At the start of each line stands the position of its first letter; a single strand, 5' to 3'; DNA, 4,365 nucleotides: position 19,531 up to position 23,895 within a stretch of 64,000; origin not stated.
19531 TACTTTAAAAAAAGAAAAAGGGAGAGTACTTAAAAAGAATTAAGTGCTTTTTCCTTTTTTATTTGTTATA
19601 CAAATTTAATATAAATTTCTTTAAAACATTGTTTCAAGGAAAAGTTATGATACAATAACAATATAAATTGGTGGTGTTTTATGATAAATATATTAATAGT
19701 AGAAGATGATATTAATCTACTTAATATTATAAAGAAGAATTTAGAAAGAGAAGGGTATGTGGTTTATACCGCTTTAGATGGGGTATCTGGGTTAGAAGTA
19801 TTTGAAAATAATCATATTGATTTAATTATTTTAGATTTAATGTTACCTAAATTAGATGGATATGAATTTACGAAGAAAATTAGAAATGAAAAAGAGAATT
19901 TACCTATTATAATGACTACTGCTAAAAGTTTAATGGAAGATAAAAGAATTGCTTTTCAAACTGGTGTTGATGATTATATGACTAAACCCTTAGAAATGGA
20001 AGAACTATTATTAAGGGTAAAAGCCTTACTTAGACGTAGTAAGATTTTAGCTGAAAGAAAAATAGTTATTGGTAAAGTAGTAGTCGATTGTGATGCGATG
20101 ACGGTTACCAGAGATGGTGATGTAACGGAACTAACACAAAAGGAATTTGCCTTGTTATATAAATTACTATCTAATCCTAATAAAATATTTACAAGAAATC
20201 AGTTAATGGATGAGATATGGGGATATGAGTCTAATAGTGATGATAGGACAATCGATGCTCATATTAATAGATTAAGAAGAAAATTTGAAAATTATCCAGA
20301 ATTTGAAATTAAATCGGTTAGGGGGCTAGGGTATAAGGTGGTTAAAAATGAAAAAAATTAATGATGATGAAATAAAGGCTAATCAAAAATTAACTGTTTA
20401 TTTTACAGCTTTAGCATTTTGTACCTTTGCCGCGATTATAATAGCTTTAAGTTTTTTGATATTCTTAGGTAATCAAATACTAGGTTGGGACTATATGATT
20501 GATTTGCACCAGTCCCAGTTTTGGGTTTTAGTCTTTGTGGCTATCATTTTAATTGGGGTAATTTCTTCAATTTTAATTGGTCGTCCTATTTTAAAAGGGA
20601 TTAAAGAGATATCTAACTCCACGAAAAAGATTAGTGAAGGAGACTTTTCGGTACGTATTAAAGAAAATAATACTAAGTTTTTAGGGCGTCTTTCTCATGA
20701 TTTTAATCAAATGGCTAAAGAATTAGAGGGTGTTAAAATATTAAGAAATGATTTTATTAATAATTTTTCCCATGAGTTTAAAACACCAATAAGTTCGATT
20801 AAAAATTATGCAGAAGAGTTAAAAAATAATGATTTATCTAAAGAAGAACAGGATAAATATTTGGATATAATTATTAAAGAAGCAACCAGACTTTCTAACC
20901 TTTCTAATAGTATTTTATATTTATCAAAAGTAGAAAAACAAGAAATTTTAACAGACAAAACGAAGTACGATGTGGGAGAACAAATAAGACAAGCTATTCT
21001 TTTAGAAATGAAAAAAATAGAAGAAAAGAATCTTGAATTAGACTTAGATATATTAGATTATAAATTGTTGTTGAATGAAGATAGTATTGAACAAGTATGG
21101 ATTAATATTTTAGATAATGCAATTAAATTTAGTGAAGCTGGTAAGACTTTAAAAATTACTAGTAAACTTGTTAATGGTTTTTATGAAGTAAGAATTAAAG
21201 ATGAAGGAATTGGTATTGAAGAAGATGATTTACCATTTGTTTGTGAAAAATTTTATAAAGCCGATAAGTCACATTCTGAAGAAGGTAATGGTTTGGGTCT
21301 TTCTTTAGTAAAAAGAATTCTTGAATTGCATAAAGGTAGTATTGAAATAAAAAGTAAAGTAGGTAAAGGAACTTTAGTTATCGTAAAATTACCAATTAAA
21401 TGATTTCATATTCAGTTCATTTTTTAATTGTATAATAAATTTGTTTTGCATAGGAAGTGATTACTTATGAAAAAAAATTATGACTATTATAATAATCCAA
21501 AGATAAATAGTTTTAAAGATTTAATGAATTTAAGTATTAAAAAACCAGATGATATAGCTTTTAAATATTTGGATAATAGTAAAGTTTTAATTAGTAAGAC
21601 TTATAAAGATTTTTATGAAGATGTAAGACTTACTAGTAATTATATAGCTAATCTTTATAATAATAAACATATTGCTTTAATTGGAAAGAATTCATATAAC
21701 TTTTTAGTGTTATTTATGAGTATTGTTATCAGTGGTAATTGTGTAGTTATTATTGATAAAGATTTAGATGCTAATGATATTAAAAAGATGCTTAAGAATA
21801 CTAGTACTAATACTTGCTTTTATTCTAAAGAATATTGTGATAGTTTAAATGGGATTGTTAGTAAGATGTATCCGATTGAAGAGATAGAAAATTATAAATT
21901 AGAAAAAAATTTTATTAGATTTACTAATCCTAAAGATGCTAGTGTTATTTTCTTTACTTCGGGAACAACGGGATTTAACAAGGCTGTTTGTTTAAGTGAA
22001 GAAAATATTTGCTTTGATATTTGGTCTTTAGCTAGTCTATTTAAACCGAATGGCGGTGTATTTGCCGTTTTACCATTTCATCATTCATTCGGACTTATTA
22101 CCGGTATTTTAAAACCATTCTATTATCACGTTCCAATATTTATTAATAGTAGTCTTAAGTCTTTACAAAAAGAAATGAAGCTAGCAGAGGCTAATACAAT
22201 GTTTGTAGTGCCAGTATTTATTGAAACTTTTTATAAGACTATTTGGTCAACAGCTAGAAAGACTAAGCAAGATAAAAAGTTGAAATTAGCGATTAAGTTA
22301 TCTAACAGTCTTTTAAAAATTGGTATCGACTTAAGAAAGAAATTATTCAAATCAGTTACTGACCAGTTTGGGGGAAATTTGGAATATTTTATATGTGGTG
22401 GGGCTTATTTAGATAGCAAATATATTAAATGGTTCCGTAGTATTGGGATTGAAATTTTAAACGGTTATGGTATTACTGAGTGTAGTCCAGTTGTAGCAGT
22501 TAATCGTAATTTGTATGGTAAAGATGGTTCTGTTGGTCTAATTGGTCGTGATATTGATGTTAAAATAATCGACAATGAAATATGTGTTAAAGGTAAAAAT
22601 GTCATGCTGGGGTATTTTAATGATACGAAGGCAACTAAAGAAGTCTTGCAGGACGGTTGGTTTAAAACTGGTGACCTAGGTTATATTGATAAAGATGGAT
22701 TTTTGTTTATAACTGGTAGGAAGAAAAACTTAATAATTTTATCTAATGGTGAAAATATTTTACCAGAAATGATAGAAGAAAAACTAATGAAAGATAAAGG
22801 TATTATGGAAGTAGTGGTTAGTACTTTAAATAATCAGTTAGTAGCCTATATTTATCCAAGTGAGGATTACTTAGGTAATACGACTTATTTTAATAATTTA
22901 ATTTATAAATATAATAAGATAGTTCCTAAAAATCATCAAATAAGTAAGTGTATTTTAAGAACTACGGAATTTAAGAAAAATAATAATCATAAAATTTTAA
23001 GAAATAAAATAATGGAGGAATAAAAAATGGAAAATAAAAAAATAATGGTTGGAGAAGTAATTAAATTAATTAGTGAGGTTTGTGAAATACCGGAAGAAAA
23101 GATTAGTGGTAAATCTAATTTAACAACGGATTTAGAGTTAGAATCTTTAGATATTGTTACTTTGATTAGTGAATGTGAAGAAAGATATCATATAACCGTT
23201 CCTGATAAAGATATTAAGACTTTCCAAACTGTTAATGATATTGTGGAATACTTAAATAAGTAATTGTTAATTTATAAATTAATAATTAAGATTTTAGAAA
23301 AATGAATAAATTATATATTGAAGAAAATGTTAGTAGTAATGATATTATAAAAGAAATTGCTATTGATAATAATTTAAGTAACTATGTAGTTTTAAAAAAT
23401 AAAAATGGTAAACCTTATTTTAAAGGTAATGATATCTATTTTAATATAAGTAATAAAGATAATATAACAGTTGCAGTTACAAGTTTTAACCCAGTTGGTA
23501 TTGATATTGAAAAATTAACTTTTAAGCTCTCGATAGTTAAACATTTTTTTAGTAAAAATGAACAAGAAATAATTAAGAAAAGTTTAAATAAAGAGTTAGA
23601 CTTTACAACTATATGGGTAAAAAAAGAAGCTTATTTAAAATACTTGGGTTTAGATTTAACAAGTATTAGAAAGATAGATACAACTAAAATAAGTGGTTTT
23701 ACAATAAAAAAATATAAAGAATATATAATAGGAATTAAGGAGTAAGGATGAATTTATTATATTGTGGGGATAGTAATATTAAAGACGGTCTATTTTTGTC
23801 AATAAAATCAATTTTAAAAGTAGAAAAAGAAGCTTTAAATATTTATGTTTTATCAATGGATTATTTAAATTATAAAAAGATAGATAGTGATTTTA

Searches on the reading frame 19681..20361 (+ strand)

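Call 5: search_protein_families(library=pfam, proteins=[window:19681-20361:+], max_evalue=0.01)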
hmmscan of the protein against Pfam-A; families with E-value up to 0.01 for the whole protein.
window:19681-20361:+ (226 aa): 3 families
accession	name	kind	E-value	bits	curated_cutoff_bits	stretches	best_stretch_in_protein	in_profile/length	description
PF00072.30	Response_reg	-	1.4e-29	102.9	30.2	1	4-113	1-110/111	Response regulator receiver domain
PF00486.34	Trans_reg_C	-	7e-25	87.4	26.2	1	148-219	3-76/77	Transcriptional regulatory protein, C terminal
PF23198.2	PDE8A_N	-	0.0031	17.9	29.6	1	12-88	21-100/147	PDE8A-like, N-terminal domain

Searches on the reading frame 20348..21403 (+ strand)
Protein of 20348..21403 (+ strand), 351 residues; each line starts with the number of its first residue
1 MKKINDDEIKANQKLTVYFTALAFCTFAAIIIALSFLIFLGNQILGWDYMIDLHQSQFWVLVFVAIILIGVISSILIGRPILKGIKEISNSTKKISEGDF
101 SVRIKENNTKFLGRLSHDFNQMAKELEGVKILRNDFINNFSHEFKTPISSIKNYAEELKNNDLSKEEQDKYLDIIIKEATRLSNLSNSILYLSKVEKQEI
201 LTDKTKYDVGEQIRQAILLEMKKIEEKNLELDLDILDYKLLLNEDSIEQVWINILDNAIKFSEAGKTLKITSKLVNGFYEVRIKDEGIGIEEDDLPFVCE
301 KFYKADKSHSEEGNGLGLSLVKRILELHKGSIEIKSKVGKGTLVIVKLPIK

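Call 5: search_protein_families(library=pfam, proteins=[window:20348-21403:+], max_evalue=0.01)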
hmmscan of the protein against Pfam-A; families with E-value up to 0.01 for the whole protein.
window:20348-21403:+ (351 aa): 4 families
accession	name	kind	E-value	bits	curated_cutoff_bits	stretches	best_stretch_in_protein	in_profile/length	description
PF02518.31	HATPase_c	-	1.2e-25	90.5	26.4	1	244-350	3-109/111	Histidine kinase-, DNA gyrase B-, and HSP90-like ATPase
PF00512.31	HisKA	-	3.2e-17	62.8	26.9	1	133-197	2-65/66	His Kinase A (phospho-acceptor) domain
PF00672.30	HAMP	-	3.8e-10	40.4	25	1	76-127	1-52/53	HAMP domain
PF14501.12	HATPase_c_5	-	0.0016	18.7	22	1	247-337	6-91/102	GHKL domain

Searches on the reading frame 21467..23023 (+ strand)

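Call 5: search_protein_families(library=pfam, proteins=[window:21467-23023:+], max_evalue=0.01)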
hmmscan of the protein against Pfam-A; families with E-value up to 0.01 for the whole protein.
window:21467-23023:+ (518 aa): 2 families
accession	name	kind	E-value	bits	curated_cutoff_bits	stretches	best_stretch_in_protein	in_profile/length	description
PF00501.34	AMP-binding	-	6.7e-42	144.1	29.9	1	25-384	7-384/384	AMP-binding enzyme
PF23562.2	AMP-binding_C_3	-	0.00036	21.3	20.8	1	421-517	2-110/124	AMP-binding enzyme C-terminal domain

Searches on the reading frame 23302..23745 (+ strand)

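Call 5: search_protein_families(library=pfam, proteins=[window:23302-23745:+], max_evalue=0.01)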
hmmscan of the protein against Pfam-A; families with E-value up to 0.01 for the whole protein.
window:23302-23745:+ (147 aa): 1 family
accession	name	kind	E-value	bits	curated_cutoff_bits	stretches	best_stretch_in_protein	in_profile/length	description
PF01648.25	ACPS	-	7.3e-13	49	25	1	64-127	1-73/111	4'-phosphopantetheinyl transferase superfamily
